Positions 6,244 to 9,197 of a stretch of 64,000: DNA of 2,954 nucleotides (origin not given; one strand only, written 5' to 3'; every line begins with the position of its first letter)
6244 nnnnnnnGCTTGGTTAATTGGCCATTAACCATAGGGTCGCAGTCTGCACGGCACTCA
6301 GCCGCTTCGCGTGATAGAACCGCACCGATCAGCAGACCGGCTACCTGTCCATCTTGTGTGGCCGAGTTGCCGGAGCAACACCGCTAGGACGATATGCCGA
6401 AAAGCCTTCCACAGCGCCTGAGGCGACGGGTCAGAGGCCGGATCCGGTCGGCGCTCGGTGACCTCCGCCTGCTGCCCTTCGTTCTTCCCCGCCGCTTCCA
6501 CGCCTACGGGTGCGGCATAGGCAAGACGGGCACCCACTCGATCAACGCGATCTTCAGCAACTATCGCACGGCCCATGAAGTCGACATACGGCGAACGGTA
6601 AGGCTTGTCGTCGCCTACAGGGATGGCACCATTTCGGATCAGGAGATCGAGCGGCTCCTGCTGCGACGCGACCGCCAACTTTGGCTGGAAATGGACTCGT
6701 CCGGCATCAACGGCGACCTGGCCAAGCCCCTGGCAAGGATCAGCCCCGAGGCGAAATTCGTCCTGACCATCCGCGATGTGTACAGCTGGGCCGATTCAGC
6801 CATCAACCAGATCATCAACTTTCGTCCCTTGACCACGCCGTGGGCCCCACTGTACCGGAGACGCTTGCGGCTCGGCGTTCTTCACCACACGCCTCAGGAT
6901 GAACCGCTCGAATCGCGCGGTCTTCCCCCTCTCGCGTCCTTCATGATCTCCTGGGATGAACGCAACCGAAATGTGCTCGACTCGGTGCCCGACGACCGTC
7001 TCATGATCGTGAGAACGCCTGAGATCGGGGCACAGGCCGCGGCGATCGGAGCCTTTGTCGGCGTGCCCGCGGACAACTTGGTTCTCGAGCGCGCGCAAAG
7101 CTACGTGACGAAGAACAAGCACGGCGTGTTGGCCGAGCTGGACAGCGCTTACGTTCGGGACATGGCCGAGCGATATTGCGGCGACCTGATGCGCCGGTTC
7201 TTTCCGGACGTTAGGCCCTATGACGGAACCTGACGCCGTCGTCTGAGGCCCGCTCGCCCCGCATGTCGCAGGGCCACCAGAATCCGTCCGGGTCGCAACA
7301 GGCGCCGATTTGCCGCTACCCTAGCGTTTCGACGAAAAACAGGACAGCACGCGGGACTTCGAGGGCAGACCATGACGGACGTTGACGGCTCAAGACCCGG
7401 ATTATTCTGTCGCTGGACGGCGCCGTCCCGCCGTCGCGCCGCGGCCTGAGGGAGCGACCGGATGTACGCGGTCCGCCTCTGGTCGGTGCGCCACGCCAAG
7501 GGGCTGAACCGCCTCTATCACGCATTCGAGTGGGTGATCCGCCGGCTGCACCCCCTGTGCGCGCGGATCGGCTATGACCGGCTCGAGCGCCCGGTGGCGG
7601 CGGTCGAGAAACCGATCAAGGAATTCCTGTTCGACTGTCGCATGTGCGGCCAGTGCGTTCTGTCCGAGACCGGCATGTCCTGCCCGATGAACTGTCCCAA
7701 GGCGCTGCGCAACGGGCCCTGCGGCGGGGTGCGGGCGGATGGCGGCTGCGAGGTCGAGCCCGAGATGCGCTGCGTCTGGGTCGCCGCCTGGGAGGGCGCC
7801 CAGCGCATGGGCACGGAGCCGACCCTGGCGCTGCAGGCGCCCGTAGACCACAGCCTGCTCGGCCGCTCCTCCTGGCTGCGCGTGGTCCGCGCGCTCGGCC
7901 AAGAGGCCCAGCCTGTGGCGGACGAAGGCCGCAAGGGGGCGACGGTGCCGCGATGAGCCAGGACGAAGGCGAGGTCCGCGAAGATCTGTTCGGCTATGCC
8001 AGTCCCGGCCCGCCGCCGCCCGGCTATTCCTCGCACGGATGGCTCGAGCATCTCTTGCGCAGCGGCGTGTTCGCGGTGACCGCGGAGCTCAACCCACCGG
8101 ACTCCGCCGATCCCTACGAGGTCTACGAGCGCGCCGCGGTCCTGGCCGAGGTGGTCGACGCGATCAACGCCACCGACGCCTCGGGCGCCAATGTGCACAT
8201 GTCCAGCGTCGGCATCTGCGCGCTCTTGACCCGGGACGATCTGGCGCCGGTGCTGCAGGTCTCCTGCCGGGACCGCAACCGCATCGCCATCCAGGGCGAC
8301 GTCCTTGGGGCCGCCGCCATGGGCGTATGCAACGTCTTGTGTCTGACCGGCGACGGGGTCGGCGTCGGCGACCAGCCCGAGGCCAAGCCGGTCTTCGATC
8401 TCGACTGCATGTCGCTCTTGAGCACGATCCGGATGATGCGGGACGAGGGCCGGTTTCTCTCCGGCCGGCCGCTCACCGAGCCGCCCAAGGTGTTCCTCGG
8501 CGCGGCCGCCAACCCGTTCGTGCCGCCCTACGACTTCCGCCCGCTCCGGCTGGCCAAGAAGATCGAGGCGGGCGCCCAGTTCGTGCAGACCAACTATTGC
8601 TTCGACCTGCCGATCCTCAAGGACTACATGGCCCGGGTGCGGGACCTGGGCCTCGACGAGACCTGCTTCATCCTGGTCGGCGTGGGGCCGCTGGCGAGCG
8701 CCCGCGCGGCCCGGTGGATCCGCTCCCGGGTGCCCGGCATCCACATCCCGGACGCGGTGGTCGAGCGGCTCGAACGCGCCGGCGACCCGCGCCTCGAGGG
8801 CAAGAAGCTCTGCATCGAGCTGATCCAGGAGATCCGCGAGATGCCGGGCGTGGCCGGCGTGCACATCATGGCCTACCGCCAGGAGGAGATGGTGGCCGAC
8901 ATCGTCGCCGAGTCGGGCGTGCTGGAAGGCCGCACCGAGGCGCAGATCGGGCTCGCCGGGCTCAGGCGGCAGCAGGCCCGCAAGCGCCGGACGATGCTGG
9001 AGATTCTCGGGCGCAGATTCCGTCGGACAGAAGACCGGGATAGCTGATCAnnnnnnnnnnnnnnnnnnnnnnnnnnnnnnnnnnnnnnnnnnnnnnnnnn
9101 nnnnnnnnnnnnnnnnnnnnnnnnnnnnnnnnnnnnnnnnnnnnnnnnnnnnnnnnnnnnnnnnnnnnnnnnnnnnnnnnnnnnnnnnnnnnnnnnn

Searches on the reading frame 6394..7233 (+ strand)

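Call 45: search_protein_families(library=pfam, proteins=[window:6394-7233:+], max_evalue=0.00001)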
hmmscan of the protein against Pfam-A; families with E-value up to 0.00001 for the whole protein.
window:6394-7233:+ (279 aa): 1 family
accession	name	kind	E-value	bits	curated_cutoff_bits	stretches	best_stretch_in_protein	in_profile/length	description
PF17784.7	Sulfotransfer_4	-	2e-07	31.5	22.8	1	40-208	5-185/215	Sulfotransferase domain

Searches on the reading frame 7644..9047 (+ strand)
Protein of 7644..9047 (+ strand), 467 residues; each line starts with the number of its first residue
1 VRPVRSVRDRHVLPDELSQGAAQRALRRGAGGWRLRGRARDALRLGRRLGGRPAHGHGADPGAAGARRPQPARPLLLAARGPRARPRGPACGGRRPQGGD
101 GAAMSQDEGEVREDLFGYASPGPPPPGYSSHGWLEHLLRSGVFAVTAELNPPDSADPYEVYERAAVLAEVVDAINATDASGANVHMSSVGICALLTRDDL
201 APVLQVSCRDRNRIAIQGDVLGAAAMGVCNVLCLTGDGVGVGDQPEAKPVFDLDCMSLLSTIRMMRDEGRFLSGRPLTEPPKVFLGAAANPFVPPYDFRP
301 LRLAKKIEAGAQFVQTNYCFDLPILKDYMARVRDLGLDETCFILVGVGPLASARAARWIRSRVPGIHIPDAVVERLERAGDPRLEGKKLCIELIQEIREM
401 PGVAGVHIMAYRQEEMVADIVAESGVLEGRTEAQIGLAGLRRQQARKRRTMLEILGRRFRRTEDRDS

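Call 45: search_protein_families(library=pfam, proteins=[window:7644-9047:+], max_evalue=0.00001)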
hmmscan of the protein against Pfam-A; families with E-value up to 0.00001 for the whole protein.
window:7644-9047:+ (467 aa): 1 family
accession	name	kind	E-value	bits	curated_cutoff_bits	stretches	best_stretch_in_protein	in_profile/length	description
PF02219.23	MTHFR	-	2.4e-27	96.5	24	1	135-424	3-286/287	Methylenetetrahydrofolate reductase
